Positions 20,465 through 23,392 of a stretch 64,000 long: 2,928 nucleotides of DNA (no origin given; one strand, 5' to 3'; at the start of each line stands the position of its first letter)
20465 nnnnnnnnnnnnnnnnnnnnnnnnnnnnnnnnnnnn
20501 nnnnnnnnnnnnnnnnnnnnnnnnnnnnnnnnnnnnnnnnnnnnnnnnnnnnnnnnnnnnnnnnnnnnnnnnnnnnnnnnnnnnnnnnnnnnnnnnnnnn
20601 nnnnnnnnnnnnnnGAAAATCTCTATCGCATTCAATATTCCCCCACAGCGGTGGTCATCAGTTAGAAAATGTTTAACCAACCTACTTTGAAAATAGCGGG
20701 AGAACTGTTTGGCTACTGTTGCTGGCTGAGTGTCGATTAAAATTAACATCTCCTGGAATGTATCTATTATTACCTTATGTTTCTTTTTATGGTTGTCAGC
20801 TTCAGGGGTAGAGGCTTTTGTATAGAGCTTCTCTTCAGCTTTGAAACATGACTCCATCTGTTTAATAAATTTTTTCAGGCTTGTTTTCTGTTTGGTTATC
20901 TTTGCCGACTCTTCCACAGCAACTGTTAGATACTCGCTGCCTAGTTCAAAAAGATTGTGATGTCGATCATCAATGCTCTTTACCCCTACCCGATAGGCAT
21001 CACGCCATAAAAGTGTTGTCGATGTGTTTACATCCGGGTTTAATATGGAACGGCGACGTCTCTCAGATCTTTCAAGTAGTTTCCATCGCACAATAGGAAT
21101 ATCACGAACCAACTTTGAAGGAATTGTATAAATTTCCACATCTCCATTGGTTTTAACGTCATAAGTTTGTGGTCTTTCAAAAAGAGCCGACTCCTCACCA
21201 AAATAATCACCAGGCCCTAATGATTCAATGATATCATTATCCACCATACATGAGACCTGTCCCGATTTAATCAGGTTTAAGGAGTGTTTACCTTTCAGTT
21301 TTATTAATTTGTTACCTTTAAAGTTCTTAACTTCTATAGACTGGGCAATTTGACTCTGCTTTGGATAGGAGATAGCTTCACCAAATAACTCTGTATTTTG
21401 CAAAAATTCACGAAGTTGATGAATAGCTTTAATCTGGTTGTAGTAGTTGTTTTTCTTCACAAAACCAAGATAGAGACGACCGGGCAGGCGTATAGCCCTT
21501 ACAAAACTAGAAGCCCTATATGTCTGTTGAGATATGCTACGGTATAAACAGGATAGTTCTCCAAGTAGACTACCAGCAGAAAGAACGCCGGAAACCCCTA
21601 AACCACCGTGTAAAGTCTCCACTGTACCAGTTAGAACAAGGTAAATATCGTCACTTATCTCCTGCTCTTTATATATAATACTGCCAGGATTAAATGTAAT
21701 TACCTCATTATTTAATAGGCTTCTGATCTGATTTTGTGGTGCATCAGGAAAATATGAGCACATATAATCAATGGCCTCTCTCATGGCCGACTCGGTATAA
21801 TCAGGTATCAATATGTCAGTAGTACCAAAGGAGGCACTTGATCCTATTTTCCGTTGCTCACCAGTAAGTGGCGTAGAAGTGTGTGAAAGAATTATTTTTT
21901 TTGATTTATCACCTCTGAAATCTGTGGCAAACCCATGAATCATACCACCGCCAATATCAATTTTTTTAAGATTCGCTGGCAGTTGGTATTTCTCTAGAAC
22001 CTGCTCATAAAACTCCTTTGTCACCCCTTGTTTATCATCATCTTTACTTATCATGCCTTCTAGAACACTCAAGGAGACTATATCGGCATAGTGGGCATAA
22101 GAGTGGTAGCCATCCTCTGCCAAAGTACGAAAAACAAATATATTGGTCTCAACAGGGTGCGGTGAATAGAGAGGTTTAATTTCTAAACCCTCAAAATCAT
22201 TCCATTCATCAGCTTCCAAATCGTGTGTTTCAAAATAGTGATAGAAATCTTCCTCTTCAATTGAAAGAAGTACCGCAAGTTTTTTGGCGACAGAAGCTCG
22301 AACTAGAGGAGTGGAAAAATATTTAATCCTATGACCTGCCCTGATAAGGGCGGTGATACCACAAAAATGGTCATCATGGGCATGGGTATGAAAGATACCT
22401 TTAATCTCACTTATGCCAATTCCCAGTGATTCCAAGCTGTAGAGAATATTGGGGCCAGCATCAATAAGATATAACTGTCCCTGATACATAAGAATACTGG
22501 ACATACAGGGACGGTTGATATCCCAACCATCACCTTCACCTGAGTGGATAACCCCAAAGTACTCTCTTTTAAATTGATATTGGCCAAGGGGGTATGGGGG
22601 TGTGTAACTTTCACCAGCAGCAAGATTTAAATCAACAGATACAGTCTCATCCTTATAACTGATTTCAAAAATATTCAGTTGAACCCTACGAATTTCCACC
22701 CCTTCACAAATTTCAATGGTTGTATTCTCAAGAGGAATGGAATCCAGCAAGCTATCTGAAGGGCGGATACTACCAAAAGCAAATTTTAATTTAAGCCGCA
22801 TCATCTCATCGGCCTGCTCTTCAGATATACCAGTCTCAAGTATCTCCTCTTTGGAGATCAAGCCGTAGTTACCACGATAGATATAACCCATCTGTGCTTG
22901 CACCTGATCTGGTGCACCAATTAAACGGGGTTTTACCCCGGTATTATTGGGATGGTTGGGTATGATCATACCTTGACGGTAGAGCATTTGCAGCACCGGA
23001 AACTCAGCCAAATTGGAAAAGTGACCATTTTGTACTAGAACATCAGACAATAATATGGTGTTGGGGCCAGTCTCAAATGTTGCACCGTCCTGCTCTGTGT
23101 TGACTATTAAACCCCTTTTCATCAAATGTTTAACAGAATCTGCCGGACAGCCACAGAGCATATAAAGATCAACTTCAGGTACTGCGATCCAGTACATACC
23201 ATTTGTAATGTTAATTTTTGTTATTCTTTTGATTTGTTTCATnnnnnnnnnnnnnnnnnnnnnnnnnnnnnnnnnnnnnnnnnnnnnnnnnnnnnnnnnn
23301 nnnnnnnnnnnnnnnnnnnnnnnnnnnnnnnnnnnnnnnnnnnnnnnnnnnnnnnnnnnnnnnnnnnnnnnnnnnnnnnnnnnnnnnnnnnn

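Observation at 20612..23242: MBL-fold + two cNMP-binding domains + C-terminal hemerythrin in one 876-aa protein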

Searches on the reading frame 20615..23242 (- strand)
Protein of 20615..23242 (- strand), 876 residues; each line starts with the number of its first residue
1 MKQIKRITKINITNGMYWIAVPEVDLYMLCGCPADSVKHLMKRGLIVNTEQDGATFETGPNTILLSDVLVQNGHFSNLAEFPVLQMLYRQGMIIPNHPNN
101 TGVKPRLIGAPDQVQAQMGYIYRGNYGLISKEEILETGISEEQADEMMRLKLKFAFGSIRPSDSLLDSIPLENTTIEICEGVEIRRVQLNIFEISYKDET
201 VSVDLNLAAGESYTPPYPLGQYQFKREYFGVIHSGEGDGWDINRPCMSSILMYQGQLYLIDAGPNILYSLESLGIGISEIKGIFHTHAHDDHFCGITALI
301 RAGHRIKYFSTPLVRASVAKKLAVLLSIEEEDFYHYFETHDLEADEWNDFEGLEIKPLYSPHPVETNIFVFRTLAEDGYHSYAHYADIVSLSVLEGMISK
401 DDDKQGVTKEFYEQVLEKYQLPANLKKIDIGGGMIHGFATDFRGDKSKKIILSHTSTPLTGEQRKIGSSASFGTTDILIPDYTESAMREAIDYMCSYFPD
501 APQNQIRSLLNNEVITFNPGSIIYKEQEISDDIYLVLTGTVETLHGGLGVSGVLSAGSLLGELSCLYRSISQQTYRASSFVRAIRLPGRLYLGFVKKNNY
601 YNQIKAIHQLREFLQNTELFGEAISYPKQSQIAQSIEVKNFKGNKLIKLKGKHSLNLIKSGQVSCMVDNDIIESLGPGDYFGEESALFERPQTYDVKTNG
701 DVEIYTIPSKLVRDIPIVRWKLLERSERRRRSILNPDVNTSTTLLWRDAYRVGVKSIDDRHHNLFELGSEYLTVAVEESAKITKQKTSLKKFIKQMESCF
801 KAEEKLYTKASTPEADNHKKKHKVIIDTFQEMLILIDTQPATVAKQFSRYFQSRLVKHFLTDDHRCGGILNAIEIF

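Call 4: search_protein_families(library=pfam, proteins=[window:20615-23242:-], max_evalue=1)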
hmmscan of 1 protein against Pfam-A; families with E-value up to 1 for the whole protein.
window:20615-23242:- (876 aa): 4 families
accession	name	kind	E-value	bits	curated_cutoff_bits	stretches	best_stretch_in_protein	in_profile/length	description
PF00027.35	cNMP_binding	-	6.7e-20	71.3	27.5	2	516-596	3-87/89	Cyclic nucleotide-binding domain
PF00753.33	Lactamase_B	-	8.4e-08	32.8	22.7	1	251-303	11-67/196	Metallo-beta-lactamase superfamily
PF12706.13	Lactamase_B_2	-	1.5e-06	28.4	27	1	259-362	4-112/200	Beta-lactamase superfamily domain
PF23023.1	Anti-Pycsar_Apyc1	-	0.0004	20.4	50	1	254-308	28-79/250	Anti-Pycsar protein Apyc1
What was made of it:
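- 21413..21796 (-): CNB-A (aa 483-610): CNB fold keeping G561-E562 and T574, with Ser571 (21530-21532) in place of the cassette Arg. Pfam cNMP_binding (call 4).
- On Metallo-beta-lactamase superfamily (Pfam Lactamase_B / Lactamase_B_2): PF00753 32.8 bits against 22.7, and PF12706 28.4 against 27 (call 4).
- On Cyclic nucleotide-binding domain (PF00027): 71.3 bits in 2 stretches (call 4).
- Checked: MBL: Lactamase_B 32.8 bits against a 22.7 cutoff, and Lactamase_B_2 28.4 against 27 (call 4). CNB: cNMP_binding 71.3 bits in 2 stretches against a 27.5 cutoff (call 4).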

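Call 5: search_protein_families(library=ncbifam, proteins=[window:20615-23242:-], max_evalue=1)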
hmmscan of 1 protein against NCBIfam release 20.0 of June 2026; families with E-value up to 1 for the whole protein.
window:20615-23242:- (876 aa): 28 families (the best 25 are shown)
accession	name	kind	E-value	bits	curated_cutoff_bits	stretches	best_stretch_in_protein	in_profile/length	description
TIGR02481.1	hemeryth_dom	domain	1.7e-18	66.9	51.75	1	746-866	2-122/126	hemerythrin domain-containing protein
NF033749.1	bact_hemeryth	subfamily_domain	2e-15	57.1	84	1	744-870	2-128/129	bacteriohemerythrin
TIGR02651.1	RNase_Z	equivalog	4.2e-11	42.5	292.95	1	243-302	15-74/302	ribonuclease Z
NF000801.0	PRK00055.1-3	equivalog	9.7e-11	41.3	252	1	244-302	18-76/307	ribonuclease Z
NF002007.0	PRK00808.1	equivalog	1.2e-09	38.5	109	1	743-864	3-121/156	bacteriohemerythrin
TIGR00058.1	Hemerythrin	subfamily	8.6e-08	32.8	131.85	1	745-868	6-113/115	hemerythrin family non-heme iron protein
NF033105.1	bla_subclass_B3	equivalog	4.8e-05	22.8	240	1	262-302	44-84/257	subclass B3 metallo-beta-lactamase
NF038231.1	MBL_Geo_Pelo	equivalog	0.00027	20.6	360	1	244-342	32-133/250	GPMC system MBL fold metallohydrolase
NF012229.1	bla_class_B_core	domain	0.0013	18.9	100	1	251-310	20-80/139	metallo-beta-lactamase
NF000806.0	PRK00055.2-4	equivalog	0.0016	17.7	363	1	241-299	15-73/280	ribonuclease Z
TIGR03307.1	PhnP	equivalog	0.002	17.5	272.25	1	244-304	35-92/249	phosphonate metabolism protein PhnP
NF047419.1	RNase_J1_RnjA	exception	0.0024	16.7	820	1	278-355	58-128/549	ribonuclease J1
NF000440.2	blaTHIN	exception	0.0035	16.5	700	1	259-302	80-123/316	THIN family subclass B3 metallo-beta-lactamase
NF002558.0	PRK02126.1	subfamily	0.0038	16.3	315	1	277-305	45-73/345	ribonuclease Z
NF041257.1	GntH_guanitoxin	equivalog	0.0038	16.1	333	1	257-304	45-92/374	guanitoxin biosynthesis MBL fold metallo-hydrolase GntH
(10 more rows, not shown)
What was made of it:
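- On Bacteriohemerythrin subfamily (NF033749): 57.1 bits (call 5).
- RNase Z models score similarly over motifs I-II (call 5).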
